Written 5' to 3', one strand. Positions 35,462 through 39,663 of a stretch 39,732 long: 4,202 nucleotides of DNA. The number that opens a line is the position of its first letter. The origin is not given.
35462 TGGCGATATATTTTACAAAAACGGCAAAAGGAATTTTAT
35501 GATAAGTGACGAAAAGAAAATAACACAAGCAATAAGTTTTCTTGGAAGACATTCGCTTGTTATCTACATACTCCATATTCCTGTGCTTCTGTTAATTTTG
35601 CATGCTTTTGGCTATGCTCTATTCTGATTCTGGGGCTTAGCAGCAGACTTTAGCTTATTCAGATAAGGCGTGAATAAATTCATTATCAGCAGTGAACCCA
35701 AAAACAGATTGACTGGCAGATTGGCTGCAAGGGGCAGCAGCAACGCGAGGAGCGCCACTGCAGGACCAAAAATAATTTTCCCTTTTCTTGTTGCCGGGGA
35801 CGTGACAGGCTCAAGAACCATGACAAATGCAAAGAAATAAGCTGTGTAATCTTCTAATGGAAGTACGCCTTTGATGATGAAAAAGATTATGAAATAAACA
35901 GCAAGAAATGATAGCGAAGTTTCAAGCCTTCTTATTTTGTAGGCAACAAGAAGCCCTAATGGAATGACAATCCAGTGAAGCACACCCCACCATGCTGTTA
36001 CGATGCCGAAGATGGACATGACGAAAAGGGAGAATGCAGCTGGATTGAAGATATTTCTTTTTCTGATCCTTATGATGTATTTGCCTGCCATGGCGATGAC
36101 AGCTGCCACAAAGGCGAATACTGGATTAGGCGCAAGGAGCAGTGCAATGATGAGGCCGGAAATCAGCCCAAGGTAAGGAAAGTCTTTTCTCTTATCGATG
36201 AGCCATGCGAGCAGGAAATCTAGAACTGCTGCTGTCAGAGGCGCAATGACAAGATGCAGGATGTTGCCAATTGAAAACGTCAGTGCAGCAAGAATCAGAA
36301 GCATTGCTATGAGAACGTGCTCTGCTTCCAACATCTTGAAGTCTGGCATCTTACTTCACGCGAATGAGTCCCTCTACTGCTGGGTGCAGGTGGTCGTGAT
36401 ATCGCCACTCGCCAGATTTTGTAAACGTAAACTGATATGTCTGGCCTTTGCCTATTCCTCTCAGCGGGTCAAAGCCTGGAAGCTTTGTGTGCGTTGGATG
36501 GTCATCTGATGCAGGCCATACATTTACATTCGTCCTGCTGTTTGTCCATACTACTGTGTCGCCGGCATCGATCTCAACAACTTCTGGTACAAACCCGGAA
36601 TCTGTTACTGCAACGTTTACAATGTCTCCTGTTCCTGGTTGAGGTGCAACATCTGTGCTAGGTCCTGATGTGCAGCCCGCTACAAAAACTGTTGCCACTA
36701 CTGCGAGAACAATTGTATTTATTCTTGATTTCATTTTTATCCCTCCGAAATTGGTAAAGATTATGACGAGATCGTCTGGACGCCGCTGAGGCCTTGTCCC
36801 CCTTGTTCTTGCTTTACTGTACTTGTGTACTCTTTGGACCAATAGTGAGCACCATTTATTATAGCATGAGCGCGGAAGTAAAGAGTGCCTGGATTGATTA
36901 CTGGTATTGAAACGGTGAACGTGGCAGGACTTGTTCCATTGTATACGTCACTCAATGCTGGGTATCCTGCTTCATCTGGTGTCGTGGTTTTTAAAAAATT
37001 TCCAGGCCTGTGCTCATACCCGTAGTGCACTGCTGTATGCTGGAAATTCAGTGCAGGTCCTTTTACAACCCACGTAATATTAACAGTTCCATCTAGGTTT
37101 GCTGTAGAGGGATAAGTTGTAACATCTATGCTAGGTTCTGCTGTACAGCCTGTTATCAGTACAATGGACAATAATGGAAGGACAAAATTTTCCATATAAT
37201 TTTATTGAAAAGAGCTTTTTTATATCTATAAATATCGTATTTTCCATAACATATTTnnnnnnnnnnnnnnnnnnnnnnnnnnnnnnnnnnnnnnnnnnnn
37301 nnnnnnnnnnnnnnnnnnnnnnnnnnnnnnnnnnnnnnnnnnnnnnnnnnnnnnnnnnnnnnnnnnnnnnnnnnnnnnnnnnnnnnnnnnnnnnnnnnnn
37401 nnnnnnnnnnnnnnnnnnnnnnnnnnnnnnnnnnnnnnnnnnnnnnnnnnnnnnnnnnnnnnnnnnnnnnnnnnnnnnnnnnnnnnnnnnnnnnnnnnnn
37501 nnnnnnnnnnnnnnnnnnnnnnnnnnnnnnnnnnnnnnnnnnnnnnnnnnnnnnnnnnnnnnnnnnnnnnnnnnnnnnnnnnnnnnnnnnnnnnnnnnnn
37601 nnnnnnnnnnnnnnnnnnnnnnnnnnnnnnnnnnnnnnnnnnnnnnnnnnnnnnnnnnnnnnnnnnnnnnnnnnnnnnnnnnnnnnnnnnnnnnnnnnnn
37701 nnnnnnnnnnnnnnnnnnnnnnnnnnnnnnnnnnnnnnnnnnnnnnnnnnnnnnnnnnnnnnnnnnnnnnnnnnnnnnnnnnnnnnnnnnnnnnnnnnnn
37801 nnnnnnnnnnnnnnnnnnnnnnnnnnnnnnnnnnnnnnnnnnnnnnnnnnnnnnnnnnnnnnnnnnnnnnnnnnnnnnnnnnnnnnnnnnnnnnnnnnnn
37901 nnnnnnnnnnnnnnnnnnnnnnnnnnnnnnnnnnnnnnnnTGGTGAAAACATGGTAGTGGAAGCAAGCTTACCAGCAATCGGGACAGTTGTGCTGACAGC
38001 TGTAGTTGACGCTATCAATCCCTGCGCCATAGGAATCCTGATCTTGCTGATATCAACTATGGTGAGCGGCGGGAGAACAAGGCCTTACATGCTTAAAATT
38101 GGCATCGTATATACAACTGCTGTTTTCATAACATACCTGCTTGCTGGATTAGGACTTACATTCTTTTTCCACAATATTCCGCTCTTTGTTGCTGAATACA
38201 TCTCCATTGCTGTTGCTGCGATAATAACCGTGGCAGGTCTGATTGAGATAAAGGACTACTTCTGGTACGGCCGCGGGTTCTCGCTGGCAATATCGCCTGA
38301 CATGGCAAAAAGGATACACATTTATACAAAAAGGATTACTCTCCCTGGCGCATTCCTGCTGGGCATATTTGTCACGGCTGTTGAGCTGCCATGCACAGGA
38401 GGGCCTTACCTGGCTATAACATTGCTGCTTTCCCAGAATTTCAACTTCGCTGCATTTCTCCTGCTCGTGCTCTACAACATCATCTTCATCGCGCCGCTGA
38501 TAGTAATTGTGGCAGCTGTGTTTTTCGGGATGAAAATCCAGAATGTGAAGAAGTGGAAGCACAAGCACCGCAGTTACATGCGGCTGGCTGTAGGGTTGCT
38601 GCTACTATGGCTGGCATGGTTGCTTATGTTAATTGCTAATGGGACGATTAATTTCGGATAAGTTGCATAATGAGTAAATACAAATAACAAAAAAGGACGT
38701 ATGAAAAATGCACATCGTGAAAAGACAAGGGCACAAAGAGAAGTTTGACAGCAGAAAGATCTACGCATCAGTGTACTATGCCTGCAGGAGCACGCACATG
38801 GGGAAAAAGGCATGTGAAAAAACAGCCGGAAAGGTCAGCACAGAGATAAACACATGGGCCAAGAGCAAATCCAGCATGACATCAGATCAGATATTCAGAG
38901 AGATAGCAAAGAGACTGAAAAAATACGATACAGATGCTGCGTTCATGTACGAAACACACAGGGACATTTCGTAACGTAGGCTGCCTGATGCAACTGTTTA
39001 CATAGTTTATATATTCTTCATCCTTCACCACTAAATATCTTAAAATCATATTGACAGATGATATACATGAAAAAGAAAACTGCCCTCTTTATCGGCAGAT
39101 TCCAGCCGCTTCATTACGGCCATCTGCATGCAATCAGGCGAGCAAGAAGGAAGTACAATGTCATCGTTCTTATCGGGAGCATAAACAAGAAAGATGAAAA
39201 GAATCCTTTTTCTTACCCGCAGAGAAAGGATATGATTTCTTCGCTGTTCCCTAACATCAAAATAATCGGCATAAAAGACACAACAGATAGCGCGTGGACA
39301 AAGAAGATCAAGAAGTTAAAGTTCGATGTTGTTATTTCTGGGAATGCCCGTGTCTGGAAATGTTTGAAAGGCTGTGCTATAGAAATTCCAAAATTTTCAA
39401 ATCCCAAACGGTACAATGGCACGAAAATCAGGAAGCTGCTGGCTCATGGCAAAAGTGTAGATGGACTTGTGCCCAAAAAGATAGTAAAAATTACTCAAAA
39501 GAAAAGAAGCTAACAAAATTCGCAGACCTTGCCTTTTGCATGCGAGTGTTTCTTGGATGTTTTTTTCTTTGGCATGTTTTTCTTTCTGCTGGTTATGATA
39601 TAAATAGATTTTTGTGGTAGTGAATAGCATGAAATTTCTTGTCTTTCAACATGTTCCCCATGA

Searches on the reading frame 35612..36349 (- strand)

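Call 11: search_protein_families(library=pfam, proteins=[window:35612-36349:-], max_evalue=0.01)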
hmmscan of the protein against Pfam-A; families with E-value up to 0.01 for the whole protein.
window:35612-36349:- (245 aa): 1 family
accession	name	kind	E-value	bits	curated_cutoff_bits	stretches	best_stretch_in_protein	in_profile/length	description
PF03116.20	NQR2_RnfD_RnfE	-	1.7e-13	51.1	27.7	2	123-233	174-289/296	NQR2, RnfD, RnfE family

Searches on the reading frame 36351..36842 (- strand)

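Call 11: search_protein_families(library=pfam, proteins=[window:36351-36842:-], max_evalue=0.01)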
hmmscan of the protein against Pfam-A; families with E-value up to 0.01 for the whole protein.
window:36351-36842:- (163 aa): 2 families
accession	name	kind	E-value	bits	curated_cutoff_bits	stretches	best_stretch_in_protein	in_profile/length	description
PF00127.26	Copper-bind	-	0.00017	22.4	21.2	1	82-162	12-98/99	Copper binding proteins, plastocyanin/azurin family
PF13473.12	Cupredoxin_1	-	0.00036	20.9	27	1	59-160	16-102/104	Cupredoxin-like domain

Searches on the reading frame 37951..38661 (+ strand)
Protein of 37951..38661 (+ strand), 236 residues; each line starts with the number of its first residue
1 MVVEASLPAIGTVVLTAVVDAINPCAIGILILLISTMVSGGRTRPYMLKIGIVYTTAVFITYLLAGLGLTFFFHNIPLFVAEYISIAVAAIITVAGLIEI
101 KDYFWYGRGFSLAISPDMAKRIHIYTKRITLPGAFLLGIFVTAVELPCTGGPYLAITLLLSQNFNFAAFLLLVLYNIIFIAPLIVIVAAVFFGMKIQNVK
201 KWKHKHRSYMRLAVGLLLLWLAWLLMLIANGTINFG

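Call 11: search_protein_families(library=pfam, proteins=[window:37951-38661:+], max_evalue=0.01)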
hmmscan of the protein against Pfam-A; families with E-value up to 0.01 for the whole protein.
window:37951-38661:+ (236 aa): 1 family
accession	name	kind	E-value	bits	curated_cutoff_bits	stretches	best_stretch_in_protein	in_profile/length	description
PF11139.14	SfLAP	-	6e-12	45.9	35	1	13-226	1-208/213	Sap, sulfolipid-1-addressing protein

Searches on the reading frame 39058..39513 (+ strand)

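Call 11: search_protein_families(library=pfam, proteins=[window:39058-39513:+], max_evalue=0.01)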
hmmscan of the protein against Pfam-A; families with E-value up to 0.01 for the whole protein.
window:39058-39513:+ (151 aa): 3 families
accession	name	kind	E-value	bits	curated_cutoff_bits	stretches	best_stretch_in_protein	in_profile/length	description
PF01467.32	CTP_transf_like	-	5.5e-12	46.5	21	1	10-96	1-88/133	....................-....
PF01747.23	ATP-sulfurylase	-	0.0013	18.6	24.3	0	16-59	29-71/212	ATP-sulfurylase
PF05636.17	HIGH_NTase1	-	0.0062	16.3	27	0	12-37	7-32/402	HIGH Nucleotidyl Transferase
